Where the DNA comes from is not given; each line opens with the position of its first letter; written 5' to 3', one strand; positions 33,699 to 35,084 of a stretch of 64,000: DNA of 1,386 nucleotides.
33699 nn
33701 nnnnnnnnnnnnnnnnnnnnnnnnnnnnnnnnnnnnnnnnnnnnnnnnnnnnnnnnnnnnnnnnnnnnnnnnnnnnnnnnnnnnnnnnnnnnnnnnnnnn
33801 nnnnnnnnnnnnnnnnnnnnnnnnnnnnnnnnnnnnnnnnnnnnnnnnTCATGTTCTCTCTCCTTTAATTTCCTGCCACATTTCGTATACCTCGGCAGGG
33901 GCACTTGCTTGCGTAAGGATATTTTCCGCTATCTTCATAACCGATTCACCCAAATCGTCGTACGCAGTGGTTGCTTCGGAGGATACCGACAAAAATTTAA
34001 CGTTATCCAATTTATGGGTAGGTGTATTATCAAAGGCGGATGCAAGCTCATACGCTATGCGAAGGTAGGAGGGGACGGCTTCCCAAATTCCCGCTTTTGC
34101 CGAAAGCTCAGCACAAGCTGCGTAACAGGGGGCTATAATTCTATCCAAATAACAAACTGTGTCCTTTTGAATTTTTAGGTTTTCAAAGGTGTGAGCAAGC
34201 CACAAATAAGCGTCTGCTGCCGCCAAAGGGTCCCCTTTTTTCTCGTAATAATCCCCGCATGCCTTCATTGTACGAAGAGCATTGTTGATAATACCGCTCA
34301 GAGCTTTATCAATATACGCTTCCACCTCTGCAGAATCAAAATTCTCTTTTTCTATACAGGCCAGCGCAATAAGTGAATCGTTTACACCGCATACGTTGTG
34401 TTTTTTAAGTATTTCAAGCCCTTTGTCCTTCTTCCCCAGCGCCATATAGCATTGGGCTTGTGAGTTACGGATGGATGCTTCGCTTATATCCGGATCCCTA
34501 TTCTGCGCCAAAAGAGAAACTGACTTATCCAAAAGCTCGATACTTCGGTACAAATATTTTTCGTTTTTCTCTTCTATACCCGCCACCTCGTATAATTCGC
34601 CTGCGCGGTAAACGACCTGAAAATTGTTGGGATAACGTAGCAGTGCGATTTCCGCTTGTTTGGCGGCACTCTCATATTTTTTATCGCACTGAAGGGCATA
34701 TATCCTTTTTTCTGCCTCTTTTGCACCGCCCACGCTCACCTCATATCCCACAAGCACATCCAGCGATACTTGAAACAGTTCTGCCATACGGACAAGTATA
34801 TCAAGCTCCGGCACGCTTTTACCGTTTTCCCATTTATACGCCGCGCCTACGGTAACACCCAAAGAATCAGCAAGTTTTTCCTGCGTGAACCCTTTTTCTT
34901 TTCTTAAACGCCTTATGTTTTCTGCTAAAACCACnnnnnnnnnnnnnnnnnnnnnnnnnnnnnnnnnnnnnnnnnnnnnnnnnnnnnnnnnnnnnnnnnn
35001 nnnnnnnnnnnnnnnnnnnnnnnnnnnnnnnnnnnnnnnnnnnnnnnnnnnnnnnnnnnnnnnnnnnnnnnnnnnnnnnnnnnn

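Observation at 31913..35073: A 3.1-kb regulator/exporter cassette bracketed by two near-identical 26-nt palindromic terminators: an apparent insertion into a shared bidirectional terminator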

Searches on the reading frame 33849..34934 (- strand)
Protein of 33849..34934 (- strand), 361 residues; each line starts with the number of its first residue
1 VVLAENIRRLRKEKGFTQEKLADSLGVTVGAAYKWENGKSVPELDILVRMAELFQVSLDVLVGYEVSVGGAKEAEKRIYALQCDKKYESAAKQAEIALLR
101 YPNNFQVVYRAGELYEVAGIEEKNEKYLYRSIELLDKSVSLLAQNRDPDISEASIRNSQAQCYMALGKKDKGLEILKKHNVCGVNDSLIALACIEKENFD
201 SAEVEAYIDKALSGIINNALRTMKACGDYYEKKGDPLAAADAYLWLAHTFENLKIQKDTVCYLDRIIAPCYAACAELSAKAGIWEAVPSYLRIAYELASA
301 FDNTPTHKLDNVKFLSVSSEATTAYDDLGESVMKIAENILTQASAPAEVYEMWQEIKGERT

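Call 5: search_protein_families(library=pfam, proteins=[window:33849-34934:-])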
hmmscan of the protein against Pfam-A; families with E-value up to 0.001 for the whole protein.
window:33849-34934:- (361 aa): 6 families
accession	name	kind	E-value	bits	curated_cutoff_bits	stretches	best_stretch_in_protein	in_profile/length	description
PF01381.28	HTH_3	-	3.9e-16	59.3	23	1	7-61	1-55/55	Helix-turn-helix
PF13560.12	HTH_31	-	4.7e-10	40.1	27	1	3-59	2-59/64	Helix-turn-helix domain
PF12844.13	HTH_19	-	1.1e-09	38.4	30.2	1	5-59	2-56/64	Helix-turn-helix domain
PF07022.19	Phage_CI_repr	-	0.00029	21.5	22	1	7-62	3-58/65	Bacteriophage CI repressor helix-turn-helix domain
PF13443.12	HTH_26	-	0.00036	21.2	22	1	6-61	1-57/63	Cro/C1-type HTH DNA-binding domain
PF14549.12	P22_Cro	-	0.00068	19.8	30.2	0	18-45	12-37/60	DNA-binding transcriptional regulator Cro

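Call 30: find_homologous_proteins(query=window:33849-34934:-, max_evalue=1e-10)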
Query window:33849-34934:- (361 aa): 195 proteins with E <= 1e-10 among 5995 candidates; the best 120 are listed.
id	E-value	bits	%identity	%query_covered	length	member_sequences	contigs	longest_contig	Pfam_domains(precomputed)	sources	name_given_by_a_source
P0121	2.5e-226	768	97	100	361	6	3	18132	PF12844.14,PF01381.29,PF13560.13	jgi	-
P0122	6.6e-181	619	79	100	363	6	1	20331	PF12844.14,PF01381.29,PF13560.13,PF13443.13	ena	-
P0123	2.0e-134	466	61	100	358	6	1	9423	PF12844.14,PF01381.29,PF13560.13,PF13443.13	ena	-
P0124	1.4e-133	463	60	100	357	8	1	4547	PF12844.14,PF01381.29,PF13560.13,PF13443.13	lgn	-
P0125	4.2e-110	386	50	99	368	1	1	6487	PF14559.13,PF01381.29,PF13424.13,PF13428.13,PF13560.13,PF13443.13,PF07719.24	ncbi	-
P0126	2.2e-108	380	49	100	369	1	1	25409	PF01381.29,PF13428.13,PF13560.13,PF13443.13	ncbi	-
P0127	1.2e-107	378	50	100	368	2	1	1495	PF01381.29,PF13560.13,PF13443.13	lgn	-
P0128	1.5e-107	378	50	99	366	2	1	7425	PF12844.14,PF01381.29,PF13560.13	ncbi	-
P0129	3.2e-107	376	51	99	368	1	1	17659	PF12844.14,PF01381.29,PF13428.13,PF13560.13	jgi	-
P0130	3.1e-106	373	51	99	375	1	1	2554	PF12844.14,PF01381.29,PF13428.13,PF13560.13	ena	-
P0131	5.0e-106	373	51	99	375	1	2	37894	PF12844.14,PF01381.29,PF13428.13,PF13560.13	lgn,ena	-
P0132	8.2e-106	372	50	100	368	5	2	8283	PF01381.29,PF13560.13,PF13443.13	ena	-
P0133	1.3e-105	371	51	99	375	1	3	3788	PF12844.14,PF01381.29,PF13428.13,PF13560.13,PF13443.13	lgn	-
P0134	1.4e-105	371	48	100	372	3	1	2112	PF12844.14,PF01381.29,PF13428.13,PF13560.13,PF13443.13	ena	-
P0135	2.7e-105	370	51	99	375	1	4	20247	PF12844.14,PF01381.29,PF13428.13,PF13560.13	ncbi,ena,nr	ncbi:MAG: helix-turn-helix transcriptional regulator [Clostridia bacterium]|nr:helix-turn-helix tran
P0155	2.3e-103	364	49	99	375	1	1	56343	PF12844.14,PF01381.29,PF13428.13,PF13560.13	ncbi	-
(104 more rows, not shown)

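Call 31: find_encoding_contigs(protein=P0121, flank=10000, max_places=5)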
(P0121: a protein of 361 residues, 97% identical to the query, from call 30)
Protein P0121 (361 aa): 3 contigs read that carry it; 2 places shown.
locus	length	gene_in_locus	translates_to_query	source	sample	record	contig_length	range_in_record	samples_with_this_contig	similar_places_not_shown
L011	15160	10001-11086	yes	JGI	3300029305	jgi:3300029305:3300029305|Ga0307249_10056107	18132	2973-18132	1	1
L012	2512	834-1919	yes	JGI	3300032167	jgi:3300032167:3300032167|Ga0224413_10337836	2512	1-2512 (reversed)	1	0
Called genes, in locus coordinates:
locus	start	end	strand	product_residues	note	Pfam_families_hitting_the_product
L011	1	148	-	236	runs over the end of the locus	PF09359:VTC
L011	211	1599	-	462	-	-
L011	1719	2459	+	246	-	PF02522:Antibiotic_NAT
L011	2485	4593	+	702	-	PF00149:Metallophos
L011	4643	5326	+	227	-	-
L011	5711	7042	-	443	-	PF00999:Na_H_Exchanger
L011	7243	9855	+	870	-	PF00690:Cation_ATPase_N, PF00122:E1-E2_ATPase, PF00702:Hydrolase, PF13246:Cation_ATPase, PF00689:Cation_ATPase_C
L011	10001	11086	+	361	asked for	PF01381:HTH_3, PF12844:HTH_19, PF13560:HTH_31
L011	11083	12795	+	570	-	PF00664:ABC_membrane, PF00005:ABC_tran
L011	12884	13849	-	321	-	PF02129:Peptidase_S15 (weak), PF12146:Hydrolase_4, PF00561:Abhydrolase_1, PF12697:Abhydrolase_6, PF00326:Peptidase_S9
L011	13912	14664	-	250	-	PF02535:Zip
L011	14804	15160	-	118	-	?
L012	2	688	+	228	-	PF00689:Cation_ATPase_C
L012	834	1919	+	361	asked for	PF01381:HTH_3, PF12844:HTH_19, PF13560:HTH_31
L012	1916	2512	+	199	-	?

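Call 32: find_encoding_contigs(protein=P0122, flank=10000, max_places=5)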
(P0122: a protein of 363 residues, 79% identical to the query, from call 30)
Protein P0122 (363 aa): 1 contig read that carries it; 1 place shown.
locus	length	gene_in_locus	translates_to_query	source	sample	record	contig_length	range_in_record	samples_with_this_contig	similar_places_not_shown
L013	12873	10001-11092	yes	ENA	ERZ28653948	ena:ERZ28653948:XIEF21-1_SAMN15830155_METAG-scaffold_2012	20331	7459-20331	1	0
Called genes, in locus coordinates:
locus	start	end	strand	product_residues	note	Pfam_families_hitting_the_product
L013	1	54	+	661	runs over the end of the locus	PF00664:ABC_membrane, PF00005:ABC_tran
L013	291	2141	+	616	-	PF01261:AP_endonuc_2, PF01408:GFO_IDH_MocA, PF22725:GFO_IDH_MocA_C3, PF02894:GFO_IDH_MocA_C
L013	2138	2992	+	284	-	PF01261:AP_endonuc_2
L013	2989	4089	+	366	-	PF01979:Amidohydro_1, PF07969:Amidohydro_3 (weak)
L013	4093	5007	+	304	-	PF00480:ROK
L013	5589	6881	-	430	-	PF00999:Na_H_Exchanger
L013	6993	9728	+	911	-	PF00690:Cation_ATPase_N, PF00122:E1-E2_ATPase, PF00702:Hydrolase, PF13246:Cation_ATPase, PF00689:Cation_ATPase_C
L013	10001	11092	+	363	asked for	PF01381:HTH_3, PF12844:HTH_19, PF13443:HTH_26 (faint), PF13560:HTH_31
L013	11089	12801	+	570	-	PF00664:ABC_membrane, PF00005:ABC_tran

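Call 33: find_encoding_contigs(protein=P0123, flank=10000, max_places=5)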
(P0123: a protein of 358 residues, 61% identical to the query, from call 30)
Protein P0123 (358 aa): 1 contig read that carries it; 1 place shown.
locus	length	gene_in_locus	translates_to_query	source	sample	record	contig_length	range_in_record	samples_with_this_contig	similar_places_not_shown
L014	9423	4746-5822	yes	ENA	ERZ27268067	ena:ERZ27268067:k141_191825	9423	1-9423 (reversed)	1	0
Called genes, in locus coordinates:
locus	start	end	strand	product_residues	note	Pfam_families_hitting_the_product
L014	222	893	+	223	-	PF00072:Response_reg, PF00486:Trans_reg_C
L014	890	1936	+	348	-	PF00672:HAMP, PF00512:HisKA, PF02518:HATPase_c, PF14501:HATPase_c_5 (weak), PF13581:HATPase_c_2 (faint)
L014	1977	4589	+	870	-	PF00690:Cation_ATPase_N, PF00122:E1-E2_ATPase, PF00702:Hydrolase, PF13246:Cation_ATPase, PF00689:Cation_ATPase_C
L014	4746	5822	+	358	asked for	PF01381:HTH_3, PF12844:HTH_19, PF13443:HTH_26 (weak), PF13560:HTH_31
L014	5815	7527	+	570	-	PF00664:ABC_membrane, PF00005:ABC_tran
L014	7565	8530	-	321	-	PF02129:Peptidase_S15 (weak), PF03403:PAF-AH_p_II (faint), PF12146:Hydrolase_4, PF00561:Abhydrolase_1, PF12697:Abhydrolase_6, PF00326:Peptidase_S9 (weak)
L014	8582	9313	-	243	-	PF02535:Zip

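Call 50: find_related_loci(query=A1, collection=metagenome_contigs, flank=6000)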
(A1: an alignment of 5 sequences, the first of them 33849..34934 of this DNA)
Query A1 (361 aa) in metagenome_contigs; peptide patterns used: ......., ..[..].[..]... (x = any residue, [..] = any of these).
600 stretches matched a pattern (row limit reached: there are more); 375 encode a relative of the query (tblastn E <= 1e-3); the best 80 are kept; 80 distinct loci.
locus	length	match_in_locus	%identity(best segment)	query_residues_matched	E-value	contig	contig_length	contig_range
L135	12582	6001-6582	36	3-190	9e-25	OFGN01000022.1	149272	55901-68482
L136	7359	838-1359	38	1-174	8e-20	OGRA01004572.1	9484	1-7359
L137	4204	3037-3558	38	1-174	7e-20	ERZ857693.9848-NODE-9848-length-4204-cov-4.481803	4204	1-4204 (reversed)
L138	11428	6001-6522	38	1-174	8e-20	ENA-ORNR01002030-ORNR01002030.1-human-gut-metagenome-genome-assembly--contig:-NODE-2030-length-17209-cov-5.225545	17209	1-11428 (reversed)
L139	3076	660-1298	29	1-190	1e-19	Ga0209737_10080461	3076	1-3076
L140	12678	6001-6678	28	3-225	4e-19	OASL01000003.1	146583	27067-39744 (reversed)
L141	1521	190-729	30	1-178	3e-19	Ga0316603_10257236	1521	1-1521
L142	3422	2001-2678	28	3-225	1e-18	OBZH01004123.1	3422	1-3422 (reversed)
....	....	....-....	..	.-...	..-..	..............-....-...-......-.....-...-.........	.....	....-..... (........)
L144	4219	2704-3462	27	1-229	3e-18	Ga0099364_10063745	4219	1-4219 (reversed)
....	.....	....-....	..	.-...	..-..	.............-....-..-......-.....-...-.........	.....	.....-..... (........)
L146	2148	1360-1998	30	1-190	1e-17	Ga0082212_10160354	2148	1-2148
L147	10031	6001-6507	29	11-177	7e-17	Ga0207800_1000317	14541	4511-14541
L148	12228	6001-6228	46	2-77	1e-16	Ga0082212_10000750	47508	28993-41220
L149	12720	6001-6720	27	3-238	2e-17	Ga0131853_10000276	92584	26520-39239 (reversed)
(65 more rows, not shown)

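Call 51: find_encoding_contigs(protein=P0124, flank=10000, max_places=4)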
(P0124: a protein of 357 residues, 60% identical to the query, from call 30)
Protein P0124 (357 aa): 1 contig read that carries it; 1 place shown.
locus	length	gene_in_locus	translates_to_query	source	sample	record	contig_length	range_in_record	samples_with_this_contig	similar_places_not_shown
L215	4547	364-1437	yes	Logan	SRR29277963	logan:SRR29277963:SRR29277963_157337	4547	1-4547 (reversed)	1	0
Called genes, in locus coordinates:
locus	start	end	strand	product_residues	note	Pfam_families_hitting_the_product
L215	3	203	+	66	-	?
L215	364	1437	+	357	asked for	PF01381:HTH_3, PF12844:HTH_19, PF13443:HTH_26 (weak), PF13560:HTH_31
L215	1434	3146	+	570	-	PF00664:ABC_membrane, PF00005:ABC_tran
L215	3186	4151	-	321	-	PF02129:Peptidase_S15, PF12146:Hydrolase_4, PF00561:Abhydrolase_1, PF12697:Abhydrolase_6, PF00326:Peptidase_S9, PF08840:BAAT_C (faint)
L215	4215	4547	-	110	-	?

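Call 52: find_encoding_contigs(protein=P0155, flank=10000, max_places=3)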
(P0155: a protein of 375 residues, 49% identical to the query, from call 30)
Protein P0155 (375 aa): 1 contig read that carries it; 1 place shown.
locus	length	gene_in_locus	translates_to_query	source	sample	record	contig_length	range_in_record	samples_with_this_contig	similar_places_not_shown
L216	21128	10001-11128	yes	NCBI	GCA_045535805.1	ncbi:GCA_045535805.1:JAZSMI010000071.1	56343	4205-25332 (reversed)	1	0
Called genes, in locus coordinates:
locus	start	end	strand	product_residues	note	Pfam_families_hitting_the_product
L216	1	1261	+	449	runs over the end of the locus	PF12704:MacB_PCD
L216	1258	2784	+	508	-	PF02687:FtsX (weak)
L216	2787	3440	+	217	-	PF13481:AAA_25 (faint), PF00005:ABC_tran, PF02463:SMC_N (faint), PF13304:AAA_21 (faint)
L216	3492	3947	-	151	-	-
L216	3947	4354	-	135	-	-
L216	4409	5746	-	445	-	PF00342:PGI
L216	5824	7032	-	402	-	PF00768:Peptidase_S11, PF13354:Beta-lactamase2, PF00144:Beta-lactamase (weak), PF07943:PBP5_C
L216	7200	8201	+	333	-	PF02540:NAD_synthase (weak), PF00958:GMP_synt_C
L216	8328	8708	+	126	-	-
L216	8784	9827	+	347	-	PF17761:DUF1016_N, PF06250:YhcG_C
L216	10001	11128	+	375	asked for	PF01381:HTH_3, PF12844:HTH_19 (faint), PF13560:HTH_31, PF13428:TPR_14 (faint)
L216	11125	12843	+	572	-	PF00664:ABC_membrane, PF00005:ABC_tran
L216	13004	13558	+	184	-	PF04545:Sigma70_r4 (faint), PF04542:Sigma70_r2 (weak), PF08281:Sigma70_r4_2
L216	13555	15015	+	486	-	-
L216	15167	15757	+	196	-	PF04542:Sigma70_r2, PF07638:Sigma70_ECF, PF08281:Sigma70_r4_2 (weak)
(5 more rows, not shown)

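Call 62: search_solved_structures(query=window:33849-34934:-, max_evalue=0.01)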
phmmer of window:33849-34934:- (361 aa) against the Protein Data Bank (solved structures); distinct sequences matched with E-value up to 0.01: 10.
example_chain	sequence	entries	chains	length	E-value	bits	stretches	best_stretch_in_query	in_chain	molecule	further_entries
3op9_A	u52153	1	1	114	1.2e-07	34.3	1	3-65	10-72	Pli0006 protein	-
8tac_A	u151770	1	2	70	0.00022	23.6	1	5-56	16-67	DBP48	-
3bs3_A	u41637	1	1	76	0.0005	22.4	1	5-63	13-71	Putative DNA-binding protein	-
9sf2_A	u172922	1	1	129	0.00054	22.3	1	6-61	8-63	Transcriptional regulator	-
7t8i_A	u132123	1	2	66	0.00062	22.1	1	2-63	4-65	Phage element (ICEBs1)transcriptional regulator (Xre family)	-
7t5u_A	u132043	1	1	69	0.0012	21.2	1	3-56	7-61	Helix-turn-helix domain-containing protein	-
6jq1_A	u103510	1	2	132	0.0037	19.5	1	2-66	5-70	Transcriptional regulator, XRE family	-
6af3_B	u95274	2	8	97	0.0044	19.3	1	7-52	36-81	HigA antitoxin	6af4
2l49_A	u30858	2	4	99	0.0073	18.6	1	3-54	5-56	C protein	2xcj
28tn_A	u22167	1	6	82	0.0078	18.5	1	5-45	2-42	lambda repressor-like protein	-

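Call 63: search_protein_families(library=ncbifam, proteins=[window:33849-34934:-], max_evalue=0.001)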
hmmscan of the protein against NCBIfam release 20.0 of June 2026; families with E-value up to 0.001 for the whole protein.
window:33849-34934:- (361 aa): 11 families
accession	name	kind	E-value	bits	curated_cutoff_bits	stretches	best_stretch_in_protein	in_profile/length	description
NF041951.1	phage_RstR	subfamily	4e-18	65.6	80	1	1-75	1-75/108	RstR family transcriptional repressor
TIGR03070.1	couple_hipB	subfamily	4.5e-09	36.1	71.65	1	3-55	3-55/58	type II toxin-antitoxin system Y4mF family antitoxin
NF052239.1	antitox_spr1629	equivalog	8.8e-08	31.6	335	1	1-68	1-68/377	spr1629 family repressor/antitoxin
TIGR03830.1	CxxCG_CxxCG_HTH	subfamily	1.8e-06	27.8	61.8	1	4-43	67-106/127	type II TA system antitoxin MqsA family protein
NF007257.0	PRK09706.1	subfamily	1.2e-05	25.2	101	1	2-58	5-61/135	transcriptional repressor DicA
NF047948.1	male_kill_WMK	equivalog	1.5e-05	24.6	300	1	5-78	165-235/300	WO male-killing family protein Wmk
NF003162.0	PRK04140.1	equivalog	3.8e-05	22.9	263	1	5-58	129-182/317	transcriptional regulator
TIGR00270.2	TIGR00270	equivalog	8.8e-05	22.4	110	1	4-60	77-133/159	multiprotein bridging factor aMBF1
NF041575.1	antitoxPezA_Strep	equivalog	9.9e-05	22.4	290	1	3-65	2-64/158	type II toxin-antitoxin system antitoxin PezA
NF047542.1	telomere_Tap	equivalog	0.0002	20.2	600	1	6-45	21-60/695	telomere-associated protein Tap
NF010465.0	PRK13890.1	equivalog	0.00025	21.2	96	1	3-62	6-65/121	conjugal transfer protein TrbA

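Call 67: search_dna_similar(query=window:33849-34934:-, collection=plasmids, mode=protein, max_evalue=1e-10, max_rows=15)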
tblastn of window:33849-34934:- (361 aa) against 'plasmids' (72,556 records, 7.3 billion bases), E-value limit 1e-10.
Records with a match: 1; places in all: 1; records where one place covers at least 80% of the query: 0.
Best place of each record, by identity: <60% 1.
By first word of the organism name: Bacillus 1.
By predicted mobility (MOB-suite, as given by PLSDB): non-mobilizable 1.
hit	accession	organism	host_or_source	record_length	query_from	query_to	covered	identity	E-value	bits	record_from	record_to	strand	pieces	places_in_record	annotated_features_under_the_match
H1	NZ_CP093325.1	Bacillus sp. N5-665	whole organism,peat soil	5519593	6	176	47%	28.3%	5e-11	72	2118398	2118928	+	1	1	none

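Call 68: search_dna_similar(query=window:33849-34934:-, collection=phages, mode=protein, max_evalue=1e-10, max_rows=10)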
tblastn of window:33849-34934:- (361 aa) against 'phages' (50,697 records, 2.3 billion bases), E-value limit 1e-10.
Records with a match: 1; places in all: 1; records where one place covers at least 80% of the query: 0.
Best place of each record, by identity: <60% 1.
By first word of the organism name: Bacteriophage 1.
By host as written in the record: - 1.
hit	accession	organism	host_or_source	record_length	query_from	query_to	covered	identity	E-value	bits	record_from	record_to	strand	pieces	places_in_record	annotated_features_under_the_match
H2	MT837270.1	Bacteriophage sp.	human fecal samples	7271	2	79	22%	43.9%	4e-11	71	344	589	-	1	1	record has no annotation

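Call 85: predict_structure(alignment_id=A2)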
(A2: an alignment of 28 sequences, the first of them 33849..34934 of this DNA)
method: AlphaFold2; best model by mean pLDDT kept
length: 361 residues; sequences in the alignment: 28
mean_pLDDT: 91.4   pTM: 0.71
mean pLDDT of the five models: 91.4, 90.4, 90.0, 89.9, 88.5
residues with pLDDT >= 90: 276; 70-90: 70; 50-70: 11; < 50: 4
segments of 3 or more residues with pLDDT < 50: 65-68
pLDDT, mean of each block of 10 residues (from residue 1): 88 91 93 92 90 83 62 92 97 93 93 98 98 97 91 94 94 94 90 90 92 92 97 97 98 93 95 98 96 97 90 75 76 95 92 91 55
secondary structure, 60 per line:
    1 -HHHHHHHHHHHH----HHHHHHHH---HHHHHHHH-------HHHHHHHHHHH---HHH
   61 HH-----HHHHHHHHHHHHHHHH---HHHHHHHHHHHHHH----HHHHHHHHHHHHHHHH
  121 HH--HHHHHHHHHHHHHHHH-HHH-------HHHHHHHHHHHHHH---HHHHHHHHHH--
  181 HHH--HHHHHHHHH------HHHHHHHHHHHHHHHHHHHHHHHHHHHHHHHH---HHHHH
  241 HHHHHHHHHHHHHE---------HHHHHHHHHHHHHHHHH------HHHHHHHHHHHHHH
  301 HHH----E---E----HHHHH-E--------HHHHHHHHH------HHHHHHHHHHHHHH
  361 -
elements in order: H2-13 H18-25 H29-36 H44-54 H58-62 H68-83 H87-100 H105-122 H125-140 H152-165 H169-178 H186-194 H201-232 H236-253 H264-280 H287-303 H317-321 H332-340 H347-360
